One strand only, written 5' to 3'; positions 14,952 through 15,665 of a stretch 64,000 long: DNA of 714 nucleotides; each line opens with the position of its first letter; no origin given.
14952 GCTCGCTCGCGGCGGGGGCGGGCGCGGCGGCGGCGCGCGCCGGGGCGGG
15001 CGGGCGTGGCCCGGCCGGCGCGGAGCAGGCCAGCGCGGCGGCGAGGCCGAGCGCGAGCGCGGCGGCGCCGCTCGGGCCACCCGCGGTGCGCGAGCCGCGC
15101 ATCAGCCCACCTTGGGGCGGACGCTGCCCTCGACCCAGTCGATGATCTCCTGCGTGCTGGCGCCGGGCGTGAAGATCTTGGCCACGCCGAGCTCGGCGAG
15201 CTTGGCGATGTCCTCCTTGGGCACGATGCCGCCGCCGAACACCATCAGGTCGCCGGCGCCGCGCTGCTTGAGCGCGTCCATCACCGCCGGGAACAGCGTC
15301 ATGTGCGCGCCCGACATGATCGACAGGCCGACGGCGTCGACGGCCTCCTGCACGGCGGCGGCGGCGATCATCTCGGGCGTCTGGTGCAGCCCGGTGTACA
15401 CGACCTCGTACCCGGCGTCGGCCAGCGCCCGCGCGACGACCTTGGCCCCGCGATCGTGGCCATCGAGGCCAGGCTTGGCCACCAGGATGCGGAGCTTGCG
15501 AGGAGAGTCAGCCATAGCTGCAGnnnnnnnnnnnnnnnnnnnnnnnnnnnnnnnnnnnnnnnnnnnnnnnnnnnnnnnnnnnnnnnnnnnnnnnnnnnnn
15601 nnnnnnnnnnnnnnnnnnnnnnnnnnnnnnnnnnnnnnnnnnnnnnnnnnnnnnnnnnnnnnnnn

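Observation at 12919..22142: Butyryl-CoA-type beta-oxidation operon carrying an orphan B12-binding mutase small subunit and MeaB, plus embedded lipoprotein genes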

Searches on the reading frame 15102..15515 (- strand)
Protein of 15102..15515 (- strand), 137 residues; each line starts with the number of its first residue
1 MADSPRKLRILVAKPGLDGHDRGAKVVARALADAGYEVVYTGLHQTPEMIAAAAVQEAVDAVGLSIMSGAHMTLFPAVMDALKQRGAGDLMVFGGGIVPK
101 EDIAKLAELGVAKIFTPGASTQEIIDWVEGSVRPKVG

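Call 5: search_protein_families(library=pfam, proteins=[window:15102-15515:-], max_evalue=0.01)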
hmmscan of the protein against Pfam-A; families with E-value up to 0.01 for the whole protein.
window:15102-15515:- (137 aa): 1 family
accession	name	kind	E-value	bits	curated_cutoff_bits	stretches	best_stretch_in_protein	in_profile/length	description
PF02310.24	B12-binding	-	9.4e-25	87.2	32.1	1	9-123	2-118/121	B12 binding domain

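Call 6: search_protein_families(library=ncbifam, proteins=[window:15102-15515:-], max_evalue=0.01)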
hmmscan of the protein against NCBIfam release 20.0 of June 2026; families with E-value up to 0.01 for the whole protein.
window:15102-15515:- (137 aa): 14 families
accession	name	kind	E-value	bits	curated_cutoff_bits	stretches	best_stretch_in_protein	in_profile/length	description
TIGR00640.1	acid_CoA_mut_C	subfamily_domain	6.3e-51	171.8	57.45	1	6-132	1-127/132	methylmalonyl-CoA mutase C-terminal domain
NF006944.0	PRK09426.1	equivalog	2.8e-38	131.4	876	1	5-124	587-706/721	methylmalonyl-CoA mutase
NF045497.1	IsobCoAmut_IcmF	equivalog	5.5e-22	77.4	1500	1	7-120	2-117/1076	fused isobutyryl-CoA mutase/GTPase IcmF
TIGR01501.1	MthylAspMutase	equivalog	1.7e-10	40.7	135.8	1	12-129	6-129/134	methylaspartate mutase subunit S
NF002612.0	PRK02261.1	equivalog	2.1e-09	37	110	1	12-130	8-132/148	methylaspartate mutase subunit S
NF040655.1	MtaC_Meth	equivalog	1.2e-06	27.8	420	1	18-111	130-222/253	methanol--corrinoid protein MtaC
NF047996.1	corrin_MtgC_2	exception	1.8e-05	24.3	370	1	17-102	99-186/212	glycine betaine-specific corrinoid protein MtgC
TIGR02082.1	metH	equivalog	2.3e-05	22.2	1010.85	1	5-100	731-826/1182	methionine synthase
NF040669.1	MtaC2_Meth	equivalog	4.9e-05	22.8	450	1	17-103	136-223/267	methanol--corrinoid protein MtaC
TIGR02370.1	pyl_corrinoid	subfamily_domain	7.6e-05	22.2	215.3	1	18-105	95-184/197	methyltransferase cognate corrinoid protein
NF007024.0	PRK09490.1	equivalog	0.00017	19.5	1497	1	7-97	751-841/1234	methionine synthase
NF047995.1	corrinoid_MtgC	exception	0.00027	20.5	310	1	7-95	92-182/215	glycine betaine-specific corrinoid protein MtgC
NF041607.1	dimeth_corrin_MtbC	equivalog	0.00068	19.2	350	1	18-96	93-172/203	dimethylamine corrinoid protein MtbC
NF005559.1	PRK07231.1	subfamily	0.00082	18.9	215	1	26-115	19-109/249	glucose 1-dehydrogenase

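Call 9: find_encoding_contigs(protein=window:15102-15515:-, flank=10000, max_places=10)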
Protein window:15102-15515:- (137 aa): no gene with exactly this product is on record in the collection.

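Call 10: search_solved_structures(query=window:15105-15515:-, max_evalue=0.001, show_alignments=3)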
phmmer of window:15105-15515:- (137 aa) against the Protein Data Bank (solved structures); distinct sequences matched with E-value up to 0.001: 19.
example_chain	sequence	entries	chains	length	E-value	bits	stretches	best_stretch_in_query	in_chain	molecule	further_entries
2yxb_A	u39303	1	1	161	1.2e-41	145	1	5-129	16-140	Coenzyme B12-dependent mutase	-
4r3u_C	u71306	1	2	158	1.4e-39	138.2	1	7-132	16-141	2-hydroxyisobutyryl-CoA mutase small subunit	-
9i49_A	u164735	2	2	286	4.1e-30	107.6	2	29-129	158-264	Coenzyme B12-dependent mutase,Uroporphyrinogen-III synthase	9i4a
1e1c_A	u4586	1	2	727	2.1e-26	95.7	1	6-122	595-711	METHYLMALONYL-COA MUTASE ALPHA CHAIN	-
1req_A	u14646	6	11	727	2.1e-26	95.7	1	6-122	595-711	METHYLMALONYL-COA MUTASE | PROTEIN (METHYLMALONYL-COA MUTASE)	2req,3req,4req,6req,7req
5req_A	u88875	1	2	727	2.1e-26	95.7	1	6-122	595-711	PROTEIN (METHYLMALONYL-COA MUTASE ALPHA-SUBUNIT)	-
6oxc_A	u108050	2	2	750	4.4e-26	94.6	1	5-120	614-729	Methylmalonyl-CoA mutase large subunit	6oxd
8gju_J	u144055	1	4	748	4.5e-26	94.6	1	5-121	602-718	Methylmalonyl-CoA mutase, mitochondrial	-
2xij_A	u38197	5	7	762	4.6e-26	94.5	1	5-121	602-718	METHYLMALONYL-COA MUTASE, MITOCHONDRIAL | Methylmalonyl-CoA mutase, mitochondrial precursor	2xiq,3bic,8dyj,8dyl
8dpb_C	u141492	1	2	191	5.5e-26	94.3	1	5-123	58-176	Methylmalonyl-CoA mutase, alpha subunit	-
8ssl_A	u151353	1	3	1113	3.4e-16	62.6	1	6-118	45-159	Fused isobutyryl-CoA mutase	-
4xc6_A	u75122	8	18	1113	3.6e-16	62.6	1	6-118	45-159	Isobutyryl-CoA mutase fused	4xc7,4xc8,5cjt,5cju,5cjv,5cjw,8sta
1b1a_A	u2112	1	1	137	4.5e-06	29.9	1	8-121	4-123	GLUTAMATE MUTASE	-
1cb7_A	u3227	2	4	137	8.7e-06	29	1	8-121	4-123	PROTEIN (GLUTAMATE MUTASE)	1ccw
1i9c_A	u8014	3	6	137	3.1e-05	27.2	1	8-121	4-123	GLUTAMATE MUTASE | Glutamate mutase sigma subunit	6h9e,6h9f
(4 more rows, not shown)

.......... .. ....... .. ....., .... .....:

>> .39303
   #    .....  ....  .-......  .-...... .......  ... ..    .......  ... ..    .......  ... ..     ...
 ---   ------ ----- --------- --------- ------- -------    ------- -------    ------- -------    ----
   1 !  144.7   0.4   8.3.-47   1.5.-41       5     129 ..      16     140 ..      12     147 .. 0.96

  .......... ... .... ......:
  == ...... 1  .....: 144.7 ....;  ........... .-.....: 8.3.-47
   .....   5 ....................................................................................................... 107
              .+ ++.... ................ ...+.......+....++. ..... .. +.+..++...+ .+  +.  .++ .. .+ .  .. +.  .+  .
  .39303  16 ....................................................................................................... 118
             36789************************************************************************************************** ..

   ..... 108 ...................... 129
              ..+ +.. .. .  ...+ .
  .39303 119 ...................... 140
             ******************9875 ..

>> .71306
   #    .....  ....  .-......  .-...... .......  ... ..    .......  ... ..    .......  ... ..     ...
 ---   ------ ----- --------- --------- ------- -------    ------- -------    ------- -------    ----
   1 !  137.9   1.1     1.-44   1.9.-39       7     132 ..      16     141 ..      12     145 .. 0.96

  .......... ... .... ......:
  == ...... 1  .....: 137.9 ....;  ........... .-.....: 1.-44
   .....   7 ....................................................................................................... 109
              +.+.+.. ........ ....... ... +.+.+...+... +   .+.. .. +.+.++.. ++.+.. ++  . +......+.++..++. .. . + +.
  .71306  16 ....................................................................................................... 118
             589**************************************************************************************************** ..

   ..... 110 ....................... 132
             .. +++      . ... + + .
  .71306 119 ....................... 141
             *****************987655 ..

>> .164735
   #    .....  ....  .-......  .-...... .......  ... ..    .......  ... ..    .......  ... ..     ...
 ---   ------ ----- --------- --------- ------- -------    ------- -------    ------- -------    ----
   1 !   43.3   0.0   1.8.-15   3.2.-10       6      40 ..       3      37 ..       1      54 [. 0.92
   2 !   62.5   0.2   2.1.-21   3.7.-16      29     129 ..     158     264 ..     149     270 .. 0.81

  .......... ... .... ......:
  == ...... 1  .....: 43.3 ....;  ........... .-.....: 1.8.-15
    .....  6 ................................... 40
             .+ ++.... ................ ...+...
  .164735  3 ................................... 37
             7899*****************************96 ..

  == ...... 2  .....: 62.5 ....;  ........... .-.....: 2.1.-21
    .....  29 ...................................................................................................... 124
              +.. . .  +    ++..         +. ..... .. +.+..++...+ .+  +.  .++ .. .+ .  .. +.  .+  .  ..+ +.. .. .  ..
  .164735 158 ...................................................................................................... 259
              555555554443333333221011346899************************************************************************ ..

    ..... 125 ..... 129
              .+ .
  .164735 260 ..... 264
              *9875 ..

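Call 11: find_related_loci(query=window:15105-15515:-, collection=genome_contigs, flank=10000)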
Query window:15105-15515:- (137 aa) in genome_contigs; peptide patterns used: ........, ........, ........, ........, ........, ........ (x = any residue, [..] = any of these).
600 stretches matched a pattern (row limit reached: there are more); 594 encode a relative of the query (tblastn E <= 1e-3); the best 80 are kept; 80 distinct loci.
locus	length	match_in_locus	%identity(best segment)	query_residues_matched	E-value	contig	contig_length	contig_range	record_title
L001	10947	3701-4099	86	4-136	3e-73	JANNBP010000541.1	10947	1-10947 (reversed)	MAG: Deltaproteobacteria bacterium isolate OTE_78_metabat_316 OTE_78_k141_3207190, whole genome shotgun sequence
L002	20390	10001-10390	81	6-135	7e-69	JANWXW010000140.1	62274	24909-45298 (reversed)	MAG: Myxococcota bacterium isolate SKYG55 k141_595674, whole genome shotgun sequence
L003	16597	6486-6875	82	6-135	2e-68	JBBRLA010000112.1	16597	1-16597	MAG: Polyangia bacterium isolate La1_concoct.199 LA1C_C.199_k141_219994L_16597_cov_29.8544, whole genome shotgun sequenc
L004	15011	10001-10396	80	5-136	2e-67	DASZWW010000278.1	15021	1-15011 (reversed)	MAG TPA_asm: Polyangia bacterium isolate SMAG_U6167 k141_887091, whole genome shotgun sequence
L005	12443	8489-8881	79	6-136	2e-65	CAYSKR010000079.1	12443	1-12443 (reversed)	MAG TPA_asm: uncultured Myxococcales bacterium isolate binchicken_co203_426 genome assembly, contig: k141_3615318, whole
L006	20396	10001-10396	76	3-134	3e-64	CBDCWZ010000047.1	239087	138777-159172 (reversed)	MAG: Kofleriaceae bacterium isolate 90900d0d-9097-4981-b2eb-95014cb5dc38 genome assembly, contig: contig_47, whole genom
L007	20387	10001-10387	74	6-134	2e-61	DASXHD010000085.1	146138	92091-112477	MAG TPA_asm: Polyangiaceae bacterium isolate SMAG_U5184 k141_3765591, whole genome shotgun sequence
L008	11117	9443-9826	77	4-132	4e-60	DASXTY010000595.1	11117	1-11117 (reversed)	MAG TPA_asm: Polyangiaceae bacterium isolate SMAG_U4704 k141_956376, whole genome shotgun sequence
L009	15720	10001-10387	74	7-135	1e-59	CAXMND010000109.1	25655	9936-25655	MAG: uncultured Coxiellaceae bacterium isolate 07C-BC-St02_bin.6.orig genome assembly, contig: k141_3719539, whole genom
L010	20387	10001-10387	73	6-134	7e-60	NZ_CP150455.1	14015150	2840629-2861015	Sorangium sp. So ce131 chromosome, complete genome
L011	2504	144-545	78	3-136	2e-59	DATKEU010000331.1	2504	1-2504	MAG TPA_asm: Polyangia bacterium isolate SMAG_U14507 k141_482540, whole genome shotgun sequence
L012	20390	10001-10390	68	6-135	2e-58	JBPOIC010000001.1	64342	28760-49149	MAG: Myxococcota bacterium isolate MAG_657 c_000000434316, whole genome shotgun sequence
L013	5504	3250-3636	69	4-132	7e-59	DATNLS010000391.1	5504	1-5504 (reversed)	MAG TPA_asm: Candidatus Acidiferrales bacterium isolate SMAG_U11458 k141_474153, whole genome shotgun sequence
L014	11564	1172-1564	71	1-132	7e-59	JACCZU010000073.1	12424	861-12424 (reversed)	MAG: Actinomycetota bacterium isolate MGR_bin238 SD2897-2912_k127_8379982, whole genome shotgun sequence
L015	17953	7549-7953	67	1-135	1e-58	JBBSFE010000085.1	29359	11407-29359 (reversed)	MAG: Polyangiales bacterium isolate LS1_sbin.79 LS1_sbin.79_K_1220375_L_29359_cov_13.0186, whole genome shotgun sequence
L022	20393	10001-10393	76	6-136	2e-57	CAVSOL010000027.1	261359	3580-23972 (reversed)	MAG: uncultured proteobacterium isolate MFD03066.bin.2.147 genome assembly, contig: contig_77997, whole genome shotgun s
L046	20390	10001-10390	63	6-135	1e-55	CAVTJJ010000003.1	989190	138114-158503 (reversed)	MAG: uncultured candidate division Zixibacteria bacterium isolate MFD05942.bin.1.404 genome assembly, contig: contig_177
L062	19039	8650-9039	66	6-135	5e-55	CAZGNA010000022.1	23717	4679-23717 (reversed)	MAG TPA_asm: uncultured bacterium isolate binchicken_co30_89 genome assembly, contig: NODE_1644_length_23717_cov_7.96682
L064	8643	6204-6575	66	6-129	1e-54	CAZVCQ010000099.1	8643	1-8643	MAG TPA_asm: uncultured bacterium isolate SRP178699_co1_229 genome assembly, contig: NODE_11528_length_8643_cov_5.711691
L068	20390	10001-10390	63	6-135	7e-55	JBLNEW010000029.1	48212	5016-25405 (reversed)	MAG: Deltaproteobacteria bacterium isolate MAG62 PRJNA488683_bin1_renamed_28, whole genome shotgun sequence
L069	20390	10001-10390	65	6-135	1e-54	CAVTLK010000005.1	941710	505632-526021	MAG: uncultured delta proteobacterium isolate MFD04716.bin.1.84 genome assembly, contig: contig_8174, whole genome shotg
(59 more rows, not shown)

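Call 14: search_protein_families(library=pfam, proteins=[L068:8246-9925:+, L068:10424-11710:+, L046:8106-9938:+, L064:4037-5692:+, L069:8247-9950:+, L069:10528-11739:+, L007:10465-11583:+, L010:7650-9908:+, L002:10405-11526:+, L015:8059-9135:+], max_evalue=0.0001)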
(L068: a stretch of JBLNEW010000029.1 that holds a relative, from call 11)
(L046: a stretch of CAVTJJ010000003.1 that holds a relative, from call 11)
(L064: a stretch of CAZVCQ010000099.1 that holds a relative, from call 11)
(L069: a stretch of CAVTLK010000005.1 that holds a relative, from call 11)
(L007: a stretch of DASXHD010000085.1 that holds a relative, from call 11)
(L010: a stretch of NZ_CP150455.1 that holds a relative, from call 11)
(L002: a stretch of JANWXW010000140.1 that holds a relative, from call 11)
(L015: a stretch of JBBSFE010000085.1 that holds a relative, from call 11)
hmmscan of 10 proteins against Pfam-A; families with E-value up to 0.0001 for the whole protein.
L068:8246-9925:+ (559 aa): 1 family
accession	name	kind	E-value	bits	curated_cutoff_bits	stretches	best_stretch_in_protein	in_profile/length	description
PF01642.28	MM_CoA_mutase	-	7.8e-227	754.3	22.1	1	38-551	2-512/512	Methylmalonyl-CoA mutase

L068:10424-11710:+ (428 aa): 3 families
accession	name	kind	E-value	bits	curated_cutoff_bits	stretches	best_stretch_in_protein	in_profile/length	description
PF22691.2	Thiolase_C_1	-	2.1e-27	96.1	28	1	279-426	17-144/144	Thiolase C-terminal domain-like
PF00108.29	Thiolase_N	-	1.2e-09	38.4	26.4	1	13-225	13-260/260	Thiolase, N-terminal domain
PF02803.24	Thiolase_C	-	1.5e-06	28.3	27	1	291-382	33-93/123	Thiolase, C-terminal domain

L046:8106-9938:+ (610 aa): 1 family
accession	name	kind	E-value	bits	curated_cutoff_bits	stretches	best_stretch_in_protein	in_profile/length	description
PF01642.28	MM_CoA_mutase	-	4.7e-220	731.9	22.1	1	80-598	2-512/512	Methylmalonyl-CoA mutase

L064:4037-5692:+ (551 aa): 1 family
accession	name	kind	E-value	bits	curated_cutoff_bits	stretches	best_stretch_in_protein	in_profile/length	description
PF01642.28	MM_CoA_mutase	-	4.8e-227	755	22.1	1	28-543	1-512/512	Methylmalonyl-CoA mutase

L069:8247-9950:+ (567 aa): 1 family
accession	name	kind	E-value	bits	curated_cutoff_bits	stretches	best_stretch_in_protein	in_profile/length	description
PF01642.28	MM_CoA_mutase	-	2.7e-229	762.4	22.1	1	46-559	2-512/512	Methylmalonyl-CoA mutase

L069:10528-11739:+ (403 aa): 3 families
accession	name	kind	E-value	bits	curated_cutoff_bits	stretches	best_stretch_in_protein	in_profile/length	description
PF22691.2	Thiolase_C_1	-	3.5e-30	105.1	28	1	269-387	17-136/144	Thiolase C-terminal domain-like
PF02803.24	Thiolase_C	-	1.9e-10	40.8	27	1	274-382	26-114/123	Thiolase, C-terminal domain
PF00108.29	Thiolase_N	-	7.3e-10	39.1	26.4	1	24-186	22-191/260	Thiolase, N-terminal domain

L007:10465-11583:+ (372 aa): 2 families
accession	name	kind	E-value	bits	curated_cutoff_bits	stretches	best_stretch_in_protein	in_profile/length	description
PF00089.32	Trypsin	-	5.8e-24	85.6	20.6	1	73-280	8-220/220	Trypsin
PF13365.12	Trypsin_2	-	5.4e-12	47.1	27.6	1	91-253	1-144/144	Trypsin-like peptidase domain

L010:7650-9908:+ (752 aa): 2 families
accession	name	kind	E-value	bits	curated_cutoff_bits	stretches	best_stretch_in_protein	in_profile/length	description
PF14237.11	GYF_2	-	2.1e-14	53.5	25.8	1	260-309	1-50/50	GYF domain 2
PF13717.11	Zn_ribbon_4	-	2.5e-09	37.3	30.3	1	1-34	1-34/36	zinc-ribbon domain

L002:10405-11526:+ (373 aa): 5 families
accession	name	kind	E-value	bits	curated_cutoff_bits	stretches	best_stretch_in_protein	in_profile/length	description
PF07883.17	Cupin_2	-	4.7e-21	74.7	27.2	2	286-342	6-60/70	Cupin domain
PF00190.28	Cupin_1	-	3.7e-11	43.3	22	1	276-338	31-99/151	Cupin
PF05899.18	Cupin_3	-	4.5e-11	42.7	23.5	0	174-211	25-62/74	EutQ-like cupin domain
PF12852.13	Cupin_6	-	6.7e-07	29.7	26.7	1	176-245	36-105/183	Cupin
PF02311.25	AraC_binding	-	5.1e-06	26.7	21.1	0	291-342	16-65/135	AraC-like ligand binding domain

L015:8059-9135:+ (358 aa): 2 families
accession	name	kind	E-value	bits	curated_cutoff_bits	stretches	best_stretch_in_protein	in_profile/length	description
PF00089.32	Trypsin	-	1.8e-22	80.7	20.6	1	59-267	7-220/220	Trypsin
PF13365.12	Trypsin_2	-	2e-10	42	27.6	1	78-240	1-144/144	Trypsin-like peptidase domain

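Call 27: search_protein_families(library=ncbifam, proteins=[L068:8246-9925:+, L022:15083-16700:-], max_evalue=1e-20)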
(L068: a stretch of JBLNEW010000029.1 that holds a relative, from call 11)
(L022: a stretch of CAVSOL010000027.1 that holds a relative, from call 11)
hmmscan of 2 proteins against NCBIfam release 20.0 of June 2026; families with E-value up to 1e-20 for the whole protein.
L068:8246-9925:+ (559 aa): 4 families
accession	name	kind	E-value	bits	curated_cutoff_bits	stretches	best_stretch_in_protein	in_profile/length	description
TIGR00641.1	acid_CoA_mut_N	subfamily_domain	4.1e-243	807.4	303.8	1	36-557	1-526/528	methylmalonyl-CoA mutase N-terminal domain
NF006944.0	PRK09426.1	equivalog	3e-203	676.7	876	1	19-554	18-552/721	methylmalonyl-CoA mutase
NF045497.1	IsobCoAmut_IcmF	equivalog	2.7e-106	356.6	1500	2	192-553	708-1072/1076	fused isobutyryl-CoA mutase/GTPase IcmF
TIGR00642.1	mmCoA_mut_beta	equivalog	1.8e-55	188.3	617.25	1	21-497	29-467/620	methylmalonyl-CoA mutase small subunit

L022:15083-16700:- (539 aa): 0 families

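Call 75: find_homologous_proteins(query=L012:8239-9897:+, max_evalue=1e-100)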
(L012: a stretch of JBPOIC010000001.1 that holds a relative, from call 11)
Query L012:8239-9897:+ (553 aa): 8000 proteins with E <= 1e-100 among 8000 candidates; the best 120 are listed.
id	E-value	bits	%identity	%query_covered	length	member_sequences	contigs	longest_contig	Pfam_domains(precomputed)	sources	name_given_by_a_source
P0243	0.0e+0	1251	100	100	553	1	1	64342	PF01642.29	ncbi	-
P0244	0.0e+0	1032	80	100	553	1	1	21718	PF01642.29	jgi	jgi:methylmalonyl-CoA mutase N-terminal domain/subunit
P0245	0.0e+0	1027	80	100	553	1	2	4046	PF01642.29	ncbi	-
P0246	0.0e+0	1026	80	100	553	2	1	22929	PF01642.29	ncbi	-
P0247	0.0e+0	1025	81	100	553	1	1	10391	PF01642.29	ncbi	-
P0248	0.0e+0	1023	80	99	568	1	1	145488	PF01642.29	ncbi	ncbi:MAG: methylmalonyl-CoA mutase family protein [bacterium]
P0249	0.0e+0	1017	80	100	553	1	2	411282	PF01642.29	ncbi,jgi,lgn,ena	-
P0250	1.5e-298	1009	82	97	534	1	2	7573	PF01642.29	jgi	jgi:methylmalonyl-CoA mutase, N-terminal domain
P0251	2.5e-297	1005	80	99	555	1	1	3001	PF01642.29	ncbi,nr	ncbi:MAG: methylmalonyl-CoA mutase family protein [Deltaproteobacteria bacterium]|nr:methylmalonyl-C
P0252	1.9e-290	982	76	100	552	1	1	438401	PF01642.29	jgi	-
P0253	2.0e-290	982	76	100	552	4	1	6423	PF01642.29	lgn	-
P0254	1.6e-288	976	76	100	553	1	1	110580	PF01642.29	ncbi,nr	ncbi:MAG: methylmalonyl-CoA mutase family protein [Deltaproteobacteria bacterium]|nr:methylmalonyl-C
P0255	6.6e-287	971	76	100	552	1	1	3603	PF01642.29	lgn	-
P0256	9.8e-287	970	77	100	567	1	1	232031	PF01642.29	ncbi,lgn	-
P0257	3.7e-286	968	76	99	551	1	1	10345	PF01642.29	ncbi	-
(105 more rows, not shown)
